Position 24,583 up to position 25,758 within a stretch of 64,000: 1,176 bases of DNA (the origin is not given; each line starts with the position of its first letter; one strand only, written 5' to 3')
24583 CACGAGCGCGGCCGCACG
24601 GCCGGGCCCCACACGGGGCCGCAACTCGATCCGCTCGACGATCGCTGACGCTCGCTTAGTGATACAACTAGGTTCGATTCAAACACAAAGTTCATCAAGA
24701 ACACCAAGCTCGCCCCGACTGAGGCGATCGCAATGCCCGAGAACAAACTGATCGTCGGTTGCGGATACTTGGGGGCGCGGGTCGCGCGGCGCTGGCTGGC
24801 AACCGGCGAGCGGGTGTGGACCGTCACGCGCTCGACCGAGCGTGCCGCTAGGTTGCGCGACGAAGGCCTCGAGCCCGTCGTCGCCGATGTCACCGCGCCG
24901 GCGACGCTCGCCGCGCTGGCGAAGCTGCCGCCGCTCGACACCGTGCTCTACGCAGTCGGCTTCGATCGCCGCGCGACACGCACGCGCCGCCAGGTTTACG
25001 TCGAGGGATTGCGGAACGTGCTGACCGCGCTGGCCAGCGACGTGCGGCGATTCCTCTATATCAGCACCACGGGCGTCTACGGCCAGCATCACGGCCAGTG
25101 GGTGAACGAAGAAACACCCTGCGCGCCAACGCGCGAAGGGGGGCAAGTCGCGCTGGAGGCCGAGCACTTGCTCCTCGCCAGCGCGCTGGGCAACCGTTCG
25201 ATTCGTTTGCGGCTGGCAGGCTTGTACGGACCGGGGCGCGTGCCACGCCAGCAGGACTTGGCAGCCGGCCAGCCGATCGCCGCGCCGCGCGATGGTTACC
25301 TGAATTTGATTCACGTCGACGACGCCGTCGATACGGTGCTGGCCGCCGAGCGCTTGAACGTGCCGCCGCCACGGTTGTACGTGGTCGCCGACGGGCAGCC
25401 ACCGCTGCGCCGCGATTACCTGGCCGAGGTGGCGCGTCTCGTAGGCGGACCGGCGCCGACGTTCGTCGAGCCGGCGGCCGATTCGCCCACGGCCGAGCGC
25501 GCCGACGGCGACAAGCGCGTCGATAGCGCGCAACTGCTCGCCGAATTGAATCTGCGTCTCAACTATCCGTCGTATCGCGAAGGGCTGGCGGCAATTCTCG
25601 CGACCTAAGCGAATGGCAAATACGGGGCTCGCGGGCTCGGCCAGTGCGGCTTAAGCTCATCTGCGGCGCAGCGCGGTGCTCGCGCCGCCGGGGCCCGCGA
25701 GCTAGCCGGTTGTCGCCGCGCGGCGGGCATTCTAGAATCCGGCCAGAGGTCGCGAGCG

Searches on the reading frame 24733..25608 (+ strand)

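Call 28: search_protein_families(library=pfam, proteins=[window:24733-25608:+], max_evalue=0.001)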
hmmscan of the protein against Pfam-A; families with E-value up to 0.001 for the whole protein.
window:24733-25608:+ (291 aa): 4 families
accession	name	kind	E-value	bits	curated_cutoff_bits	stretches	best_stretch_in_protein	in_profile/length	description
PF01370.27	Epimerase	-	8.1e-18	65.1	20.9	1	7-218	3-239/240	NAD dependent epimerase/dehydratase family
PF13460.12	NAD_binding_10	-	4e-10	40.3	27.2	1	11-127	4-116/184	NAD(P)H-binding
PF02254.24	TrkA_N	-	1e-06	29.5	23.8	1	6-78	2-73/116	TrkA-N domain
PF01073.25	3Beta_HSD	-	3.9e-05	23.2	22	1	9-131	5-139/280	3-beta hydroxysteroid dehydrogenase/isomerase family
